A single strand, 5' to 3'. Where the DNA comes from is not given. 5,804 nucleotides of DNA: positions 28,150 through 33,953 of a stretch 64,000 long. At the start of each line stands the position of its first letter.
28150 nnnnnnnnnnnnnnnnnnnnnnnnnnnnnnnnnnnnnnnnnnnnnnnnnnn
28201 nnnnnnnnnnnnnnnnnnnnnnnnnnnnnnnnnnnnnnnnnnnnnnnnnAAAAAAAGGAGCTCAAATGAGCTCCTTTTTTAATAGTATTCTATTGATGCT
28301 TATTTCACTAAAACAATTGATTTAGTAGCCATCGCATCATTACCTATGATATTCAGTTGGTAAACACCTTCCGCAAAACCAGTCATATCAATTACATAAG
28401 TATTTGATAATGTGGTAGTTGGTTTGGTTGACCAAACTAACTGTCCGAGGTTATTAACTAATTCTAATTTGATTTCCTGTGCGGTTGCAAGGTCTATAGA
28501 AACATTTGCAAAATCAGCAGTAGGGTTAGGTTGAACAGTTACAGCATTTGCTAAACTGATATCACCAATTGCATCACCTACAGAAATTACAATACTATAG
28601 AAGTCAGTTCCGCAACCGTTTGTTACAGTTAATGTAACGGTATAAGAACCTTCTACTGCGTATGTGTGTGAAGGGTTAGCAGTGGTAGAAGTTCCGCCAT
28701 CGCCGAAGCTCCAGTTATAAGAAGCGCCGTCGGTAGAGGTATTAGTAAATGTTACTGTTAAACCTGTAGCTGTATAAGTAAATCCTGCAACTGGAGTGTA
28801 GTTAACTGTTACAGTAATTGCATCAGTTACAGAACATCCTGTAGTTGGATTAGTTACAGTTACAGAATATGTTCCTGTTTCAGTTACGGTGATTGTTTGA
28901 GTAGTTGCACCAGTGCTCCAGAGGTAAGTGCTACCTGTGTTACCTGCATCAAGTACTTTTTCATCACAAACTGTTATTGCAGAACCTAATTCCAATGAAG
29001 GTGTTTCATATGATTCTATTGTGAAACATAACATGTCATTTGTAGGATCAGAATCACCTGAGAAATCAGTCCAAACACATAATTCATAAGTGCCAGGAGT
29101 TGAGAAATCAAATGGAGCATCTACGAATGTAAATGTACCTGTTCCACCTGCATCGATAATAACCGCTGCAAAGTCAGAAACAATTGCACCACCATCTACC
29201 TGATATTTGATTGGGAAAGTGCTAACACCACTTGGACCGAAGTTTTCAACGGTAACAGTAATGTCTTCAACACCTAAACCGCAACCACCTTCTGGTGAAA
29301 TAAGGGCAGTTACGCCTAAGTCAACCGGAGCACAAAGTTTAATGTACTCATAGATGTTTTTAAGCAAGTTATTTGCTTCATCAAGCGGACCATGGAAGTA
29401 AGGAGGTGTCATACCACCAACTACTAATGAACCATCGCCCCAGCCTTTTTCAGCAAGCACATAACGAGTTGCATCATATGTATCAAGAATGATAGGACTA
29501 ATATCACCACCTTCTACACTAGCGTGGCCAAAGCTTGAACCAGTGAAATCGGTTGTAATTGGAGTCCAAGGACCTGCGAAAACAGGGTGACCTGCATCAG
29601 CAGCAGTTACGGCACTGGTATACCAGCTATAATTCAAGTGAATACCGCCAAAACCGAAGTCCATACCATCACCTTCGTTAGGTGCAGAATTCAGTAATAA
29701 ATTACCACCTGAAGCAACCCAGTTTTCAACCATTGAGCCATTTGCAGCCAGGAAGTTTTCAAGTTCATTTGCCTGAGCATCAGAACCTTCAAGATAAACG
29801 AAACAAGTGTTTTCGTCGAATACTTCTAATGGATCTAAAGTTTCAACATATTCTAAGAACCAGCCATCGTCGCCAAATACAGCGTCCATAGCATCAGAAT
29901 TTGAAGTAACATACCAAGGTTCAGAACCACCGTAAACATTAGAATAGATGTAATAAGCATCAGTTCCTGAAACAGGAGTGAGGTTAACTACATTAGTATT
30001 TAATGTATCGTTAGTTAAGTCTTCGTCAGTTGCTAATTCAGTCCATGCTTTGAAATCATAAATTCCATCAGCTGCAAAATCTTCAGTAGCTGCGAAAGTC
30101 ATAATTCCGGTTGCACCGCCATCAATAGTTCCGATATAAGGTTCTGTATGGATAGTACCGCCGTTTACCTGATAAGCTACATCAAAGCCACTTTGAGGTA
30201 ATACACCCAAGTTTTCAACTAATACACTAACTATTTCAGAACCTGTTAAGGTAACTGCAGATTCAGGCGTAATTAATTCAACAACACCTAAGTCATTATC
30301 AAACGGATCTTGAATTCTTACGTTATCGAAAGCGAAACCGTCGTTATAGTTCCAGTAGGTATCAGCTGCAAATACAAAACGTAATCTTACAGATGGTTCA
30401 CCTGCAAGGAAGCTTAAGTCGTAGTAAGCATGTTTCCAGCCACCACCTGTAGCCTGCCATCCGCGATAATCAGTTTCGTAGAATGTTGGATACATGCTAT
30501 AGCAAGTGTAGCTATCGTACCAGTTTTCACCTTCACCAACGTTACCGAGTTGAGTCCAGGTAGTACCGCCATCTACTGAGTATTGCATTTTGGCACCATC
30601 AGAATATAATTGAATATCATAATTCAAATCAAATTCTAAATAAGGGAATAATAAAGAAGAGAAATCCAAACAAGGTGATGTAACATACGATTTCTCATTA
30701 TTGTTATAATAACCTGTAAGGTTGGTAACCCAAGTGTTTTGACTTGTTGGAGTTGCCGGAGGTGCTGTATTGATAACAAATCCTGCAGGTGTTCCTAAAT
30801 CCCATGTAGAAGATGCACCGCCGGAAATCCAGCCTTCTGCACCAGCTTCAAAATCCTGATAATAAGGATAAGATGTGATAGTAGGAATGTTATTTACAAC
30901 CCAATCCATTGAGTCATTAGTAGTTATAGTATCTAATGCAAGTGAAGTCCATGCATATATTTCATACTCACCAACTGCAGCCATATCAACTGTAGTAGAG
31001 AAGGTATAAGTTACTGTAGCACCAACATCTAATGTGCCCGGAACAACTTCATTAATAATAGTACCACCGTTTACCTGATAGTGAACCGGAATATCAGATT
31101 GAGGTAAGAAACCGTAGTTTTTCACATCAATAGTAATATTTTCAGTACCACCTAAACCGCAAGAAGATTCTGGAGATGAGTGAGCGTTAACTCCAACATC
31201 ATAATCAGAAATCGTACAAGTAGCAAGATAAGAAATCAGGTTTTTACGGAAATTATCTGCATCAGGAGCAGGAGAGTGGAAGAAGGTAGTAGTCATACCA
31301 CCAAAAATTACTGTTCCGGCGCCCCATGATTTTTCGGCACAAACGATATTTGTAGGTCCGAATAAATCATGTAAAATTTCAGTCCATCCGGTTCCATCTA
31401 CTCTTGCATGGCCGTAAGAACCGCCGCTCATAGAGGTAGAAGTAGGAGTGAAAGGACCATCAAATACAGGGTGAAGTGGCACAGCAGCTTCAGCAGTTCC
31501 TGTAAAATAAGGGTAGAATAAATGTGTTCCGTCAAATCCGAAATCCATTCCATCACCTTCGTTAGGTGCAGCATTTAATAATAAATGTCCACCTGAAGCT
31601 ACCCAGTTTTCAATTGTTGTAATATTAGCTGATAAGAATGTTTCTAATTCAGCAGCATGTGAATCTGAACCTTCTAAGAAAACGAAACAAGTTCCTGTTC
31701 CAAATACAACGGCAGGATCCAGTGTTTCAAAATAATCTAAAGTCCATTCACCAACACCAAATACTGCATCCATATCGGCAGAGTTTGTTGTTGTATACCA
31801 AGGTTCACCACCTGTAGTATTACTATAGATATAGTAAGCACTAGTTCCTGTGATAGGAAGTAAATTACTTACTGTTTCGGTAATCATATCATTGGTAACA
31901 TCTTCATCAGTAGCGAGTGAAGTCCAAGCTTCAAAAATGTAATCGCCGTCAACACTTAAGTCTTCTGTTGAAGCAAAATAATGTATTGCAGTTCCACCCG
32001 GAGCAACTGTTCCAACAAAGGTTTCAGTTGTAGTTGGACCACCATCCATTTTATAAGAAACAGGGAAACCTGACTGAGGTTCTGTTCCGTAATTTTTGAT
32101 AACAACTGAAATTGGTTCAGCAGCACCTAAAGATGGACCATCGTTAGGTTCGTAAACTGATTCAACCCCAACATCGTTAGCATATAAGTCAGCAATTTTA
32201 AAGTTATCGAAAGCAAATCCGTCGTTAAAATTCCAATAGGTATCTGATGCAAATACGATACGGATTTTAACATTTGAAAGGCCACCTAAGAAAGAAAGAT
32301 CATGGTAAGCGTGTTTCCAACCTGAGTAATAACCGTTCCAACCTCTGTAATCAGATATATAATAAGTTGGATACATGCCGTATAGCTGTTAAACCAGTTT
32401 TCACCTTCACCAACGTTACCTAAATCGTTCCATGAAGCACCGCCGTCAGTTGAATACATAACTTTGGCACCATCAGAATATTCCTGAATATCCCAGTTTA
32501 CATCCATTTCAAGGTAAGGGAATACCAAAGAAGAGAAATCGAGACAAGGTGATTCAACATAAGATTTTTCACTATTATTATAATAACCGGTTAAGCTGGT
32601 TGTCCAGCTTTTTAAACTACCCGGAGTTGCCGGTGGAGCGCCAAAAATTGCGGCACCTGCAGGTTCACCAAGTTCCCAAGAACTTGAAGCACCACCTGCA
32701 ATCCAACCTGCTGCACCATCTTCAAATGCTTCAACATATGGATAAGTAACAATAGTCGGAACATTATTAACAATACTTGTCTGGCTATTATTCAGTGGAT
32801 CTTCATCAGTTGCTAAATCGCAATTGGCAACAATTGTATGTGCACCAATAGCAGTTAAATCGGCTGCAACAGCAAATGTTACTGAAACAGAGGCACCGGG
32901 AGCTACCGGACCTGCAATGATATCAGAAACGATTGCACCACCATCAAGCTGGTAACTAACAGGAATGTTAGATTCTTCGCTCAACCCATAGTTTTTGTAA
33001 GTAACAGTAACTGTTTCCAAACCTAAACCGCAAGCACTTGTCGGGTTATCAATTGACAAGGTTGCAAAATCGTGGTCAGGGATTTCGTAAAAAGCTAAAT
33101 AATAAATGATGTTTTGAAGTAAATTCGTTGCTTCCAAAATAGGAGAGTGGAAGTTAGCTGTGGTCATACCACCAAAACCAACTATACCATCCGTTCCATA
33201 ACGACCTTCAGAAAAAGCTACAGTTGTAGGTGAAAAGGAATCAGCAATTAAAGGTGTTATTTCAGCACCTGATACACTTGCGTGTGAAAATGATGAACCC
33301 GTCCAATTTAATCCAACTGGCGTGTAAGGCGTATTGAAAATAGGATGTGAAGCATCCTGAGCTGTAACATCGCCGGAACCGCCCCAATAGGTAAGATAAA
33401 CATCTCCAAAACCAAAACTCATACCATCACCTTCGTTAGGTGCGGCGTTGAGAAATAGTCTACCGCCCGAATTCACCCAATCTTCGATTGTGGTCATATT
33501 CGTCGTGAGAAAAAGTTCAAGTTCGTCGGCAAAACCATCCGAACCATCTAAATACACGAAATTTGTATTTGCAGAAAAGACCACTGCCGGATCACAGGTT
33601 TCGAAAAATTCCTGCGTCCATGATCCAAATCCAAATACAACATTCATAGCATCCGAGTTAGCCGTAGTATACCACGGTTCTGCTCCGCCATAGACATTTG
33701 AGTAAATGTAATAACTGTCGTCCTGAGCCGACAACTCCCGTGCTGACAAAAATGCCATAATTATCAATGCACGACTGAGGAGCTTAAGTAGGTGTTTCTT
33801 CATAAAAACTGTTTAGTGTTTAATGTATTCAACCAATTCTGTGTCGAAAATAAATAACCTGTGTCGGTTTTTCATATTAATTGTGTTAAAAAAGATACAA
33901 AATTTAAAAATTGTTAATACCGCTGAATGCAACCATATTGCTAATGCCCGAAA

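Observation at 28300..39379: Tandem giant T9SS-cargo paralogues carry five copies of a ~210-aa module I cannot assign to any family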

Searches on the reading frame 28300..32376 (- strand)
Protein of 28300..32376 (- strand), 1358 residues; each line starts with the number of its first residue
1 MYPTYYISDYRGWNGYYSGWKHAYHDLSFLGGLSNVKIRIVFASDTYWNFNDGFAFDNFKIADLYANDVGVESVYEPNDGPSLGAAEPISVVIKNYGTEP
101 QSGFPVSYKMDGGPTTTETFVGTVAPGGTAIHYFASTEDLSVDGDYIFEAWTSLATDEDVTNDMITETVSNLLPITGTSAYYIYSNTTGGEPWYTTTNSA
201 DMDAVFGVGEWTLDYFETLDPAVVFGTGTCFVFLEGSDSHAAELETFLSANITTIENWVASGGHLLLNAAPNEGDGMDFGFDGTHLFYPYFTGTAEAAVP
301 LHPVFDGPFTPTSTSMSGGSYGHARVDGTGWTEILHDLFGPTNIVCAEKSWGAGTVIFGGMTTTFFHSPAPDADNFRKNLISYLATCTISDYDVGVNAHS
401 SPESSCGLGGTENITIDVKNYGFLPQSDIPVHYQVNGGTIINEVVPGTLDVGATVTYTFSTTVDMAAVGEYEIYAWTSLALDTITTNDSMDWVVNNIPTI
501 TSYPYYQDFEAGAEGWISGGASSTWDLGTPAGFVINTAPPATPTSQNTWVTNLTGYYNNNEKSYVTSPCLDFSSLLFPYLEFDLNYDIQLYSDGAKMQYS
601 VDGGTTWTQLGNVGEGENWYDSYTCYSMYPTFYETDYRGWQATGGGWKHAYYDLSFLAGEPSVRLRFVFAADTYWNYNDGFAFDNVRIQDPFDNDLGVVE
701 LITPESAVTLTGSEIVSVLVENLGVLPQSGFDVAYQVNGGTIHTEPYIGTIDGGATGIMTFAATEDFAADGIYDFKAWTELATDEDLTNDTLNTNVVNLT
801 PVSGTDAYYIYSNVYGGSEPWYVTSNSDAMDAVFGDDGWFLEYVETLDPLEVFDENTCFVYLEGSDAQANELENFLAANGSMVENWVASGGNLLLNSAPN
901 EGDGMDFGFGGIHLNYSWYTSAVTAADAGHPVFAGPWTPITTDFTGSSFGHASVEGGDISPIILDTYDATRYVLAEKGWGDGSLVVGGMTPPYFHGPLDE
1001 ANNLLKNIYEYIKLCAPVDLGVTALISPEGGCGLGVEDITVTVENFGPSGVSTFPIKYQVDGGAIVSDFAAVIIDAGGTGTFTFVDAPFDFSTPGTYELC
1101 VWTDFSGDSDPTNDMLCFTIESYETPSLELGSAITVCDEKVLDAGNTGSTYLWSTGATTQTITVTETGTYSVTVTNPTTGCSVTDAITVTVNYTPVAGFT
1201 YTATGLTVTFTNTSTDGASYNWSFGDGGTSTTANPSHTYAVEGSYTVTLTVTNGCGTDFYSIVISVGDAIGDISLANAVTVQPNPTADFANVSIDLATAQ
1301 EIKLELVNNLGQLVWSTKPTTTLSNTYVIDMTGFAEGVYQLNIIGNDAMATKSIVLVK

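Call 4: search_protein_families(library=pfam, proteins=[window:28300-32376:-], max_evalue=0.1)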
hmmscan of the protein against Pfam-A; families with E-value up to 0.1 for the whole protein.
window:28300-32376:- (1358 aa): 8 families
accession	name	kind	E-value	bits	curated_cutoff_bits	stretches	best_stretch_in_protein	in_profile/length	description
PF18911.6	PKD_4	-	1.6e-15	57.3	27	1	1202-1258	14-75/85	PKD domain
PF00801.26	PKD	-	2.4e-12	47.1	23.5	1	1200-1257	9-71/80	PKD domain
PF07705.17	CARDB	-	1.8e-09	38.2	22.7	0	1038-1105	22-85/101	CARDB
PF18962.6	Por_Secre_tail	-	1.2e-08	35.6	27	1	1283-1355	3-74/75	Secretion system C-terminal sorting domain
PF21471.3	Reelin_subrepeat-B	-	0.00097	19.4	27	1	580-688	40-126/127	Reelin subrepeat B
PF11589.14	DUF3244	-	0.001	19.5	25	1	1291-1347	30-87/96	Domain of unknown function (DUF3244)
PF20773.4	InhA-like_MAM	-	0.002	18.1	26.9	1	579-689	66-163/191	Immune inhibitor A-like, MAM domain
PF04862.18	DUF642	-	0.097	12.9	27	0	1151-1229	61-130/157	Protein of unknown function (DUF642)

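Call 5: search_protein_families(library=ncbifam, proteins=[window:28300-32376:-], max_evalue=0.1)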
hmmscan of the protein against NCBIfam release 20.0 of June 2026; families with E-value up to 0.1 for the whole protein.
window:28300-32376:- (1358 aa): 2 families
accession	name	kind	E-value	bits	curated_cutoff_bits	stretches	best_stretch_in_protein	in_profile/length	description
TIGR04183.1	Por_Secre_tail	domain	5.4e-07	29.5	23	1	1283-1355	3-70/72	T9SS type A sorting domain-containing protein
TIGR00864.1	PCC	subfamily_domain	0.00025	17.6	1861.4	1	1161-1286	1360-1494/2700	polycystin cation channel protein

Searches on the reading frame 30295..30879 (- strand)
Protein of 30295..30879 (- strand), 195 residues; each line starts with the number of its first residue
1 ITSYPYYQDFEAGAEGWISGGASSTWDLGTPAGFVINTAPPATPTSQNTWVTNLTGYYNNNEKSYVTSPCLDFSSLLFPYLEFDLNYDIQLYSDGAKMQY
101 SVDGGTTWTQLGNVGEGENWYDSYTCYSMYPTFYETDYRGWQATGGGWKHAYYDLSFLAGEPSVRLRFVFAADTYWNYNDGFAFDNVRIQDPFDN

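Call 58: search_solved_structures(query=A5, max_evalue=1)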
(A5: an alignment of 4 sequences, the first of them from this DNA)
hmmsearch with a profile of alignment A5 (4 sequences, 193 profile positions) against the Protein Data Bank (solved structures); distinct sequences matched with E-value up to 1: 5.
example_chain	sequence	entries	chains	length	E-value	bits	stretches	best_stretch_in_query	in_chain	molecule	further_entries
3a7q_A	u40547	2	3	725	0.0012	22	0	91-114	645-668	Reelin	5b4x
2e26_A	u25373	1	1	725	0.0023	21.1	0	91-114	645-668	Reelin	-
5fzp_A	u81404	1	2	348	0.0025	21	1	96-145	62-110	DISPASE AUTOLYSIS-INDUCING PROTEIN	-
6fhp_A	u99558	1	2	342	0.0028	20.8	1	96-145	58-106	Dispase autolysis-inducing protein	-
2ifx_A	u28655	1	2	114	0.84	12.8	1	100-143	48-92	Hypothetical protein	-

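Call 72: predict_structure(alignment_id=A7)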
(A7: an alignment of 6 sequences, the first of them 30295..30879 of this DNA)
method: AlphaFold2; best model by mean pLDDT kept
length: 195 residues; sequences in the alignment: 6
mean_pLDDT: 56.5   pTM: 0.65
mean pLDDT of the five models: 56.5, 49.9, 47.5, 46.7, 46.6
residues with pLDDT >= 90: 2; 70-90: 55; 50-70: 64; < 50: 74
segments of 3 or more residues with pLDDT < 50: 1-6, 11-48, 113-137
pLDDT, mean of each block of 10 residues (from residue 1): 49 32 28 25 38 59 71 79 66 70 86 44 41 48 57 78 82 57 68 48
secondary structure, 60 per line:
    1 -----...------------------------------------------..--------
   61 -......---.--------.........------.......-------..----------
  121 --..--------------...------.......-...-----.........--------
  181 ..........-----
elements in order: E6-8 E62-67 E80-88 E95-101 E139-141 E148-154 E164-172 E181-190

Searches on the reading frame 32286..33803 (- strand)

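Call 4: search_protein_families(library=pfam, proteins=[window:32286-33803:-], max_evalue=0.1)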
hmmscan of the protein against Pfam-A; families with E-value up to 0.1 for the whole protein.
window:32286-33803:- (505 aa): 1 family
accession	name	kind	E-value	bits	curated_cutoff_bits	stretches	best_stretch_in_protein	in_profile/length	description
PF07705.17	CARDB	-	0.009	16.7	22.7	1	263-329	21-84/101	CARDB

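Call 5: search_protein_families(library=ncbifam, proteins=[window:32286-33803:-], max_evalue=0.1)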
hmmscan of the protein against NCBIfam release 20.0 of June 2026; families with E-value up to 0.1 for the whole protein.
window:32286-33803:- (505 aa): 0 families
